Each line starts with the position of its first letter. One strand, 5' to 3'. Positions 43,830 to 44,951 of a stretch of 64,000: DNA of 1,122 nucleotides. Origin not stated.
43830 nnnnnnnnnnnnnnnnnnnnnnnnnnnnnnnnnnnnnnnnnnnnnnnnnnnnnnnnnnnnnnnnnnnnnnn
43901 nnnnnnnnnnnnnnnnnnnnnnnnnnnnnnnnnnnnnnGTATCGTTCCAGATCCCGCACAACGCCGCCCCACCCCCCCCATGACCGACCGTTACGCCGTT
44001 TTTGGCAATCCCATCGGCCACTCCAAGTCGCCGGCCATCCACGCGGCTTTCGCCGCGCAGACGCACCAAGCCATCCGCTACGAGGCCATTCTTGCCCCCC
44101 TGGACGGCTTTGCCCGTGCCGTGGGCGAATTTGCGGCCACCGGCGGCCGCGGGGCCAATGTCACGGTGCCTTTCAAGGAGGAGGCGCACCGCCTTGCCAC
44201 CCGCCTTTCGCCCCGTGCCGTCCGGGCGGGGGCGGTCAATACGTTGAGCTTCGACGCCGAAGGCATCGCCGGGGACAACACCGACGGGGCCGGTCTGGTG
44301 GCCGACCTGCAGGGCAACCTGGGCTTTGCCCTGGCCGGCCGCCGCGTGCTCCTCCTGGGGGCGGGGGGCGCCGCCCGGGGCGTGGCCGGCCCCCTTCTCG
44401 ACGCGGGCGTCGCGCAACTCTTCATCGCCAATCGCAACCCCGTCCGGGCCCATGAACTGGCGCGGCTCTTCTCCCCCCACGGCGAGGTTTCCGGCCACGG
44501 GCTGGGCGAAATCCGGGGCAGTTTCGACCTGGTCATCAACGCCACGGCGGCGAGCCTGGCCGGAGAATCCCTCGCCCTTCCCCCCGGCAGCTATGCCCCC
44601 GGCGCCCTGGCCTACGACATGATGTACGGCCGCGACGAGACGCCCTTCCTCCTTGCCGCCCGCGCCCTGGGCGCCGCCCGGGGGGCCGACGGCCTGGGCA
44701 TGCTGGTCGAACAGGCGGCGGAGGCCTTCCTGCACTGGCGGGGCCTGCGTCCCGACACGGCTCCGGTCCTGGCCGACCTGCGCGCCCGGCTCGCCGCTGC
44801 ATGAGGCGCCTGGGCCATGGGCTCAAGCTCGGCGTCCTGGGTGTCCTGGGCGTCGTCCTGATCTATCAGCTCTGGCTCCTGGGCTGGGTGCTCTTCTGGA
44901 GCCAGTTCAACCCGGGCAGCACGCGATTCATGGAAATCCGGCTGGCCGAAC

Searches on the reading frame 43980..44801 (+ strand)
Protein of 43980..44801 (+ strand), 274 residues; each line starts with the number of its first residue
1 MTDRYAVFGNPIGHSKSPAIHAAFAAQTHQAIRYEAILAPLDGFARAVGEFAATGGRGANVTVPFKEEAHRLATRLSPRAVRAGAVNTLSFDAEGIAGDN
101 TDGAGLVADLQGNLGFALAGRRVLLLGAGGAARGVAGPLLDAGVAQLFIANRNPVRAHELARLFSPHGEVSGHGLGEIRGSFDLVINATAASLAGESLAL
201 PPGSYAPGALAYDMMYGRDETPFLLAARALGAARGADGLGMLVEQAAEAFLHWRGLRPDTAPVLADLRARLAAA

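Call 73: search_protein_families(library=ncbifam, proteins=[window:43980-44801:+], max_evalue=1e-10)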
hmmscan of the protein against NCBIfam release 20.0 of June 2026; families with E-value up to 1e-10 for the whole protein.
window:43980-44801:+ (274 aa): 17 families
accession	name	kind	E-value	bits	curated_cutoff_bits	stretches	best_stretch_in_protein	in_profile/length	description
NF001310.0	PRK00258.1-2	equivalog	3.6e-110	367.5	221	1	2-273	2-278/279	shikimate dehydrogenase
TIGR00507.1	aroE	equivalog_domain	2.5e-73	246.5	200.2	1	5-271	3-269/270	shikimate dehydrogenase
NF001312.0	PRK00258.1-4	equivalog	3e-52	177.6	295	1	5-263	12-273/285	shikimate dehydrogenase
NF001319.0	PRK00258.3-3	equivalog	3.9e-42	144.2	252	1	5-263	9-266/279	shikimate dehydrogenase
NF001316.0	PRK00258.2-5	equivalog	5.3e-41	140.6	247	1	4-253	3-243/263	shikimate dehydrogenase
NF001314.0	PRK00258.2-2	equivalog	5e-35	120.9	248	1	5-256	10-272/290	shikimate dehydrogenase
NF001311.0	PRK00258.1-3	equivalog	8.1e-34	117.1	235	1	3-260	6-261/279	shikimate dehydrogenase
NF001315.0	PRK00258.2-4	equivalog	2.8e-33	115.3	413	1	5-263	10-275/284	shikimate dehydrogenase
NF009201.0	PRK12549.1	subfamily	3.5e-33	115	235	1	7-268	12-281/286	shikimate dehydrogenase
TIGR01809.1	Shik-DH-AROM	equivalog_domain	5.3e-28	98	196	1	4-257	7-272/282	shikimate dehydrogenase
NF009200.0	PRK12548.1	subfamily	6.5e-28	97.9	432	1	3-152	10-158/289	shikimate dehydrogenase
NF001322.0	PRK00258.3-6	equivalog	5.9e-26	91.4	285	1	7-259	10-255/272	shikimate dehydrogenase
NF001313.0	PRK00258.2-1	equivalog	8.5e-24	84.6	431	1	8-153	15-159/290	shikimate dehydrogenase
NF010631.0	PRK14027.1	equivalog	8.3e-21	74.5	515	1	8-261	10-274/283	quinate/shikimate dehydrogenase (NAD+)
NF009390.0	PRK12749.1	equivalog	1.1e-18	67.6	349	1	8-146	13-150/288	quinate/shikimate dehydrogenase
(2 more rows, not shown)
